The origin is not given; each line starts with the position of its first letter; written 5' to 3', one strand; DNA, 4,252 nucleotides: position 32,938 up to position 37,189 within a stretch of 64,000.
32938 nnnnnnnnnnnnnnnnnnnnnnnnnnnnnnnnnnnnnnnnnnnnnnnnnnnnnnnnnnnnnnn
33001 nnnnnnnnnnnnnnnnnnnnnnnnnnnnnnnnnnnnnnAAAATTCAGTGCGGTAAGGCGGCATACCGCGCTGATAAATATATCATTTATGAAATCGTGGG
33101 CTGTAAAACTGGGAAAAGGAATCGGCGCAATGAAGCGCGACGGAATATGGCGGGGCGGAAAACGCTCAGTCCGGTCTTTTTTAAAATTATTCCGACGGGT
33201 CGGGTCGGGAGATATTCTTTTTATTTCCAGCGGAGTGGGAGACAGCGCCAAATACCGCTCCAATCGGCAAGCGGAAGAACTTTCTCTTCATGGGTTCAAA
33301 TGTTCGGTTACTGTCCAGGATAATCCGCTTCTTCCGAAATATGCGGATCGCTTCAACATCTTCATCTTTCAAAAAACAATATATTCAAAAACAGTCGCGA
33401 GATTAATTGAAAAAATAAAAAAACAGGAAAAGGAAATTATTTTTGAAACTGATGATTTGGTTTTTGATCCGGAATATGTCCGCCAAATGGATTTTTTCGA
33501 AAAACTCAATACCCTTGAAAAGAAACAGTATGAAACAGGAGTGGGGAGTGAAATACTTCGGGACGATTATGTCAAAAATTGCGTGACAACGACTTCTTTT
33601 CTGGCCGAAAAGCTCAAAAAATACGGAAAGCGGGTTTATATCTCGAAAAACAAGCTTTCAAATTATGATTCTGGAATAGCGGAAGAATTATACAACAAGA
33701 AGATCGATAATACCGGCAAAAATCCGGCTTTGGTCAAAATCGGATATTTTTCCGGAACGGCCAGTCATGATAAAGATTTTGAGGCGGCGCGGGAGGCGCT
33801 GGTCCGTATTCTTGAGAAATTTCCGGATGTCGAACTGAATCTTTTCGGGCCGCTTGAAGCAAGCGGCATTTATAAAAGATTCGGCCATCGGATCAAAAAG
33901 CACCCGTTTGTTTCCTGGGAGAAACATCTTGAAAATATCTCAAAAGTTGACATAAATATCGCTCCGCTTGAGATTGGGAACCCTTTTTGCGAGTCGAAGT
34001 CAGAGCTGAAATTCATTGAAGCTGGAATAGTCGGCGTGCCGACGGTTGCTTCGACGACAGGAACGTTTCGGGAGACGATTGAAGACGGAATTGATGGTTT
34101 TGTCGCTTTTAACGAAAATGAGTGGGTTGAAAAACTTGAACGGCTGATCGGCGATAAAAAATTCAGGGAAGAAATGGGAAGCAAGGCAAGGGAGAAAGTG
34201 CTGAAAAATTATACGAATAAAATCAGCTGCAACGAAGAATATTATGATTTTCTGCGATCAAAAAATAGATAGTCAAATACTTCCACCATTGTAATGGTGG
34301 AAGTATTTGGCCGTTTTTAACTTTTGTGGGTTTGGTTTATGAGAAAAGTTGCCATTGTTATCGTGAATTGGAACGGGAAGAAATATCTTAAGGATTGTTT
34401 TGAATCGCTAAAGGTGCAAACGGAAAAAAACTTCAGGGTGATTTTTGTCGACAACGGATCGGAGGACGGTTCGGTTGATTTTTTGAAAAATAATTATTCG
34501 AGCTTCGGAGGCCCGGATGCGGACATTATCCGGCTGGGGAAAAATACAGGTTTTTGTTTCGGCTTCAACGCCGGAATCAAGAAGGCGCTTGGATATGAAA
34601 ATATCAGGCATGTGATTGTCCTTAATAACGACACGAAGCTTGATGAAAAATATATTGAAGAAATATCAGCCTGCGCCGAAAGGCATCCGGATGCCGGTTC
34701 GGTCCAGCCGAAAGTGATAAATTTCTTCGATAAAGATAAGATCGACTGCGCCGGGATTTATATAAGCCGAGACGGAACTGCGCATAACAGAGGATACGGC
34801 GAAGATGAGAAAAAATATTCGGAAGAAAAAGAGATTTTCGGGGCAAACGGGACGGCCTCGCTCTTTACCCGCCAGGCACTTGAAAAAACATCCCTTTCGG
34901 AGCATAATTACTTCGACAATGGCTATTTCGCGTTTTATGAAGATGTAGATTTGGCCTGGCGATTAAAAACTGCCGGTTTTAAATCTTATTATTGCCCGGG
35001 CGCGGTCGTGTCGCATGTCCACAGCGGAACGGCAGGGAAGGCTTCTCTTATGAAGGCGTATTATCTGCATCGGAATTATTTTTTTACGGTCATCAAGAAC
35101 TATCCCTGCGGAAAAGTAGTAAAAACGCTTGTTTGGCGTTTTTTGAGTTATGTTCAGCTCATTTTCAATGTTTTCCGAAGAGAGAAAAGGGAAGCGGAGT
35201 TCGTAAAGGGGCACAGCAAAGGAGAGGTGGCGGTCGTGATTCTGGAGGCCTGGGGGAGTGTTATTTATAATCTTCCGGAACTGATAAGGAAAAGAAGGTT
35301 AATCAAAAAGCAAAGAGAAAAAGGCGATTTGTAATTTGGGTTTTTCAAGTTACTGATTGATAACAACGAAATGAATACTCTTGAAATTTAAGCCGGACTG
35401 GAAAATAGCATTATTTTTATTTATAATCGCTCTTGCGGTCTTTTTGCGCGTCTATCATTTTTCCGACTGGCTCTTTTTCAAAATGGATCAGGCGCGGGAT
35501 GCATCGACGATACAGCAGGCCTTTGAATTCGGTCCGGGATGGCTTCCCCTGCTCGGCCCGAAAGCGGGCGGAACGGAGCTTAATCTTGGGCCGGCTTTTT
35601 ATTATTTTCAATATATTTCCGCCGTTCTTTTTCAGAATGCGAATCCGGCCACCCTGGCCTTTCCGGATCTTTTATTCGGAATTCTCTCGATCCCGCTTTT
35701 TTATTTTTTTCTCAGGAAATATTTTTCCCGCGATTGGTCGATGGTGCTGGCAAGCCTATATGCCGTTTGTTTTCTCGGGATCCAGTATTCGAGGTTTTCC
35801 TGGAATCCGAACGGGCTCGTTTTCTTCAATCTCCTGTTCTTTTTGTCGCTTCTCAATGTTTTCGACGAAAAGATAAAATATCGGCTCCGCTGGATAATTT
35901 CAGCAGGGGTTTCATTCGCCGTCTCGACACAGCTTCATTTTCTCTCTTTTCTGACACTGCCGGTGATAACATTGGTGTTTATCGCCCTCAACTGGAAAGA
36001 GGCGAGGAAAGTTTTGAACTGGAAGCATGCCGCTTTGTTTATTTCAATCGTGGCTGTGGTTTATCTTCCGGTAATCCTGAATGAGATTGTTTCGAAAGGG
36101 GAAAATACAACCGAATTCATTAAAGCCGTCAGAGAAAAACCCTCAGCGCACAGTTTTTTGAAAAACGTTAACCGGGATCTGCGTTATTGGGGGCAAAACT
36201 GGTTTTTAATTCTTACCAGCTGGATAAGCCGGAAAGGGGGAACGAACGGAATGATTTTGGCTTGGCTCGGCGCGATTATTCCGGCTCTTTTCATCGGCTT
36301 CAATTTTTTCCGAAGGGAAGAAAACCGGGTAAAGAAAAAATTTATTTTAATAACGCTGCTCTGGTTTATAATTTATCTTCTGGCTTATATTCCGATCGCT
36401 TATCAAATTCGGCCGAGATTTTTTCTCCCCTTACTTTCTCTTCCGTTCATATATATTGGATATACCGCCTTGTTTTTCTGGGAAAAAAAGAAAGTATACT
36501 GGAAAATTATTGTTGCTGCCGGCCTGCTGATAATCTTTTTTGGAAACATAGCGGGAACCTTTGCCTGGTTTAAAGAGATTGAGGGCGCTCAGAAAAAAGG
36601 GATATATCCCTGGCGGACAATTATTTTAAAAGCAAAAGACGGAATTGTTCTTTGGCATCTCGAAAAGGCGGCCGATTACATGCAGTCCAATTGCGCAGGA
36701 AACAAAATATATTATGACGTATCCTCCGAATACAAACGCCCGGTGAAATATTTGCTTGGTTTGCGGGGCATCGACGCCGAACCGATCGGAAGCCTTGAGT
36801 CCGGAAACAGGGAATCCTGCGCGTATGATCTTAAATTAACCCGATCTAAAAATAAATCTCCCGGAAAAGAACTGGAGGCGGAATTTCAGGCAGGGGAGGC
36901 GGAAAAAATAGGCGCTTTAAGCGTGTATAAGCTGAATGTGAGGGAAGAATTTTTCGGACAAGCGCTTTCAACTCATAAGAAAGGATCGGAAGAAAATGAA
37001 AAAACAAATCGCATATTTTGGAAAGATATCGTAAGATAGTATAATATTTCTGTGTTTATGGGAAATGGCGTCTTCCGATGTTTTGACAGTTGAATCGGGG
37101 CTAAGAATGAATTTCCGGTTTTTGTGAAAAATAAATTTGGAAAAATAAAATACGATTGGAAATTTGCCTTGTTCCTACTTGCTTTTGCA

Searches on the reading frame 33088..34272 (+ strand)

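Call 11: search_protein_families(library=pfam, proteins=[window:33088-34272:+], max_evalue=0.0001)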
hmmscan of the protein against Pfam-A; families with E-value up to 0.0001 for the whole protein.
window:33088-34272:+ (394 aa): 3 families
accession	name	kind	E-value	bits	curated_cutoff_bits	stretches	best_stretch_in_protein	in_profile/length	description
PF13692.12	Glyco_trans_1_4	-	2e-10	41.5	27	1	221-356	6-142/142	Glycosyl transferases group 1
PF00534.26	Glycos_transf_1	-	2.1e-10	40.8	26.4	1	218-369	17-171/172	Glycosyl transferases group 1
PF13524.12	Glyco_trans_1_2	-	3.9e-09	37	25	1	236-377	3-135/144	Glycosyl transferase-like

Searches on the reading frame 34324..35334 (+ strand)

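Call 11: search_protein_families(library=pfam, proteins=[window:34324-35334:+], max_evalue=0.0001)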
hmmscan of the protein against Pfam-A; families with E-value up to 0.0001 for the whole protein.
window:34324-35334:+ (336 aa): 3 families
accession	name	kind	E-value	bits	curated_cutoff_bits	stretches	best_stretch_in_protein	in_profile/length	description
PF00535.33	Glycos_transf_2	-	8.3e-21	75.1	23.3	1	11-188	2-166/168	Glycosyl transferase family 2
PF13641.12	Glyco_tranf_2_3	-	1.9e-12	48.1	27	1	9-235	3-215/230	Glycosyltransferase like family 2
PF13632.12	Glyco_trans_2_3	-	8.5e-07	29.4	27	1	96-257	1-144/198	Glycosyl transferase family group 2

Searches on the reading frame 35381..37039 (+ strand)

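Call 11: search_protein_families(library=pfam, proteins=[window:35381-37039:+], max_evalue=0.0001)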
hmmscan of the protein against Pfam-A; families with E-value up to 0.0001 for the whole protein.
window:35381-37039:+ (552 aa): 1 family
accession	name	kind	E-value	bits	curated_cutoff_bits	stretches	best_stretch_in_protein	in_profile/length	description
PF13231.12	PMT_2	-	1.6e-08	35.3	26.1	1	71-231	4-157/160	Dolichyl-phosphate-mannose-protein mannosyltransferase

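Call 55: search_protein_families(library=ncbifam, proteins=[window:35381-37039:+], max_evalue=0.1)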
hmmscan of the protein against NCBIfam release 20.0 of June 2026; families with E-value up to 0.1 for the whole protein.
window:35381-37039:+ (552 aa): 1 family
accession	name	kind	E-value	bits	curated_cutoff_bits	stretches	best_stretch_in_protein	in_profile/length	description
TIGR03663.1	TIGR03663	subfamily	0.00018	20.7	126.25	1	11-338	3-312/435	flippase activity-associated protein Agl23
